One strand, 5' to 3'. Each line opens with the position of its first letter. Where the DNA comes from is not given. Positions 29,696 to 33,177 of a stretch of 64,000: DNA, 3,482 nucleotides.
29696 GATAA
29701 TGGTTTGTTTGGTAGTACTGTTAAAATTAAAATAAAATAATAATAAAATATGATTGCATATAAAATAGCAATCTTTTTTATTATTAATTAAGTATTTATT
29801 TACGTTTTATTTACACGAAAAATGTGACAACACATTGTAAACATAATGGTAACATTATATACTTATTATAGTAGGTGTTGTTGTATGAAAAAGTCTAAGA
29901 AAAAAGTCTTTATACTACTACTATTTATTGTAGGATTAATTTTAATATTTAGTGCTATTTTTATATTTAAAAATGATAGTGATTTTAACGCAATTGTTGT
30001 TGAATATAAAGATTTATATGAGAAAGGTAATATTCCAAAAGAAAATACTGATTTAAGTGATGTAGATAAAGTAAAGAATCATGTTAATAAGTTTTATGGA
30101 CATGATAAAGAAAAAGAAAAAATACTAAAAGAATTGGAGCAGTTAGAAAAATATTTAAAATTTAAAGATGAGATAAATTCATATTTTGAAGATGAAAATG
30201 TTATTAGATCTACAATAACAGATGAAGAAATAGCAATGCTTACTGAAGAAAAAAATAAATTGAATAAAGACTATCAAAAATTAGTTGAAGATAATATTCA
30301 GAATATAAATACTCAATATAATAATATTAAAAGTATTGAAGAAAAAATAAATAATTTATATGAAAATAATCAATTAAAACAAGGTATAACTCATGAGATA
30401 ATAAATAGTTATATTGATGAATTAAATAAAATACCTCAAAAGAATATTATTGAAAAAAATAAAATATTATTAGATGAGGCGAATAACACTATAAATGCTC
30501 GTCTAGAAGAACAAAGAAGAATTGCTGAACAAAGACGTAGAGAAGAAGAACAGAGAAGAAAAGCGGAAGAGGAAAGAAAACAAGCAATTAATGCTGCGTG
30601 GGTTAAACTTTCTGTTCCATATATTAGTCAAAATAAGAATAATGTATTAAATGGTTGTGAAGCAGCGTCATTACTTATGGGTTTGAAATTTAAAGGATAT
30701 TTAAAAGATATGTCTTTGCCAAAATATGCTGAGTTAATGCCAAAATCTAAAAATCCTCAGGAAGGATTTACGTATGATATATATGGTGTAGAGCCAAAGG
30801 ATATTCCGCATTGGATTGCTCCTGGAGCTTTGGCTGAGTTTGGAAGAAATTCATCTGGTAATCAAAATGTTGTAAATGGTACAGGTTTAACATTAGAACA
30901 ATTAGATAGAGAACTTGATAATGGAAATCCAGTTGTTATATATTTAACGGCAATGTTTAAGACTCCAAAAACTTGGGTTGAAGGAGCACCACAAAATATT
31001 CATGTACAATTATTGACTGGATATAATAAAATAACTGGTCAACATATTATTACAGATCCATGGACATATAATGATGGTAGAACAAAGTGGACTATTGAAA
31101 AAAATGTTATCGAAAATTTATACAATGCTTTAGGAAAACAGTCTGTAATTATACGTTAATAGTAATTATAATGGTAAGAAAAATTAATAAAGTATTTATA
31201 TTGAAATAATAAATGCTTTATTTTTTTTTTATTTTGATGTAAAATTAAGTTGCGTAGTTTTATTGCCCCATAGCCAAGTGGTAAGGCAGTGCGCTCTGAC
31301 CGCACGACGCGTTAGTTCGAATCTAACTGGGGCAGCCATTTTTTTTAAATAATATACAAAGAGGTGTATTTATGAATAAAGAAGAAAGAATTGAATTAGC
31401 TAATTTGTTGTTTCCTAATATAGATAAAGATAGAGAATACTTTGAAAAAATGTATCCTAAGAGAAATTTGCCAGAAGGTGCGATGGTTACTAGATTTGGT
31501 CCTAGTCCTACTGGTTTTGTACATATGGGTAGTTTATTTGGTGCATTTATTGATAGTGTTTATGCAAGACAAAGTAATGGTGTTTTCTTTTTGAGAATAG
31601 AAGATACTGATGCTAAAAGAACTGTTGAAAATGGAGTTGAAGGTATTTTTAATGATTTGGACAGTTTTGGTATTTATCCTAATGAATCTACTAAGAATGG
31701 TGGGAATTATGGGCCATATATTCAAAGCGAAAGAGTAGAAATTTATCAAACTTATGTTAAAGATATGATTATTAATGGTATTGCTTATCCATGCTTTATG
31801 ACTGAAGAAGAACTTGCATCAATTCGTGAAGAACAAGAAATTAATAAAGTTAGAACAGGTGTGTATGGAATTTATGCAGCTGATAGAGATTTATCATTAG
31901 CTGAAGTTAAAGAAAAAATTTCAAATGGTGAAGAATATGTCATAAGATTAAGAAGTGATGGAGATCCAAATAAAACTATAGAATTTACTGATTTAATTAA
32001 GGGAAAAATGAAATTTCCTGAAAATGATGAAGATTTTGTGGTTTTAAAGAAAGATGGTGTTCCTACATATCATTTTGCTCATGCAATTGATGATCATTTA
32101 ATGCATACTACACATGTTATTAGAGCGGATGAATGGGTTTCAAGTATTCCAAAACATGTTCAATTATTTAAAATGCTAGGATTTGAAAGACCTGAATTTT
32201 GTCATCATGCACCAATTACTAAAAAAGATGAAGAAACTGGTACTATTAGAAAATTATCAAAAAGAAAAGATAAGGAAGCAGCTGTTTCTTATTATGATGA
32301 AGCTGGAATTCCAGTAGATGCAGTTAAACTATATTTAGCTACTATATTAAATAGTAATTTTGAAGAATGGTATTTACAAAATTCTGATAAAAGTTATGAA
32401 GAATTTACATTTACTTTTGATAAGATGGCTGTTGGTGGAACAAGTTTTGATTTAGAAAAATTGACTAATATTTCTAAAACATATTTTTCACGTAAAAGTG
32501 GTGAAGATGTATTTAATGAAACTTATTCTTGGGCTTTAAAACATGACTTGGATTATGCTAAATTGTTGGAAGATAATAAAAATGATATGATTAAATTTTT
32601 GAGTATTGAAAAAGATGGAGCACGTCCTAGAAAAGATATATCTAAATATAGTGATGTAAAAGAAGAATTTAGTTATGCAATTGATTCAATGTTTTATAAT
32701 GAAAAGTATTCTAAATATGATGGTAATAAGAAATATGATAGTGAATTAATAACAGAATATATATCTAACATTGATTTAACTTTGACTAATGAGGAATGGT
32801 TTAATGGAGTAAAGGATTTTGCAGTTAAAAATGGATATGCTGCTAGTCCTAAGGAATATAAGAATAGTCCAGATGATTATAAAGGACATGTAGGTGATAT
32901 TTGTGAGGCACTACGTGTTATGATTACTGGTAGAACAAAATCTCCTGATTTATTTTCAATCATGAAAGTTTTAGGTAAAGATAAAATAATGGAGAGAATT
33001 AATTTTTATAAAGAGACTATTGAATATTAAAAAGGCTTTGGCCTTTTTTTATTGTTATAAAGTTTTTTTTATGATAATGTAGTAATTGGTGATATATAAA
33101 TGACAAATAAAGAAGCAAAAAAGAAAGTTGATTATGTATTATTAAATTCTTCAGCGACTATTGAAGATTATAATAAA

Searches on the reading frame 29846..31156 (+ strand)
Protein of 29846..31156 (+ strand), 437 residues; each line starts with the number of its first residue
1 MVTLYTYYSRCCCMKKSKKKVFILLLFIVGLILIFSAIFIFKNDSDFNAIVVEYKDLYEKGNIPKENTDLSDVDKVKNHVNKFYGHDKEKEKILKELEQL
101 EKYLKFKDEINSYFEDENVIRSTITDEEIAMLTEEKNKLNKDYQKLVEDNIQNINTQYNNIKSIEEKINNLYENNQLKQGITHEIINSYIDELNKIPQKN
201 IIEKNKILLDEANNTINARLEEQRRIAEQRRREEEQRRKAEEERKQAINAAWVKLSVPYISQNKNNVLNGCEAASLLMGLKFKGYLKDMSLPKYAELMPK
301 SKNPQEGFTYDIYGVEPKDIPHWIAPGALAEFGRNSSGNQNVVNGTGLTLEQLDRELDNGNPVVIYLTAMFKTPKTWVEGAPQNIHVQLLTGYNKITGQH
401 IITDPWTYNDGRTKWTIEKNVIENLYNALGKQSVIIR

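Call 24: search_protein_families(library=pfam, proteins=[window:29846-31156:+], max_evalue=0.0001)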
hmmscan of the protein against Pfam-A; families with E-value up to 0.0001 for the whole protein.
window:29846-31156:+ (437 aa): 1 family
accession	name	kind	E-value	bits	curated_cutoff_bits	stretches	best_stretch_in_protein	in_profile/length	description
PF13529.12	Peptidase_C39_2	-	1.1e-17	65.4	24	1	255-406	1-143/143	Peptidase_C39 like family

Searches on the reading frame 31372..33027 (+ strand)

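Call 24: search_protein_families(library=pfam, proteins=[window:31372-33027:+], max_evalue=0.0001)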
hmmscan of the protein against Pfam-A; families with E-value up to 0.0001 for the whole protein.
window:31372-33027:+ (552 aa): 2 families
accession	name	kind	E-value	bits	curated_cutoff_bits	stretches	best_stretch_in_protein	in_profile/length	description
PF00749.27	tRNA-synt_1c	-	1.7e-66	224.8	23.4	1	38-323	2-273/314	tRNA synthetases class I (E and Q), catalytic domain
PF19269.4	Anticodon_2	-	6.7e-10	40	23.6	1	507-544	101-138/141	Anticodon binding domain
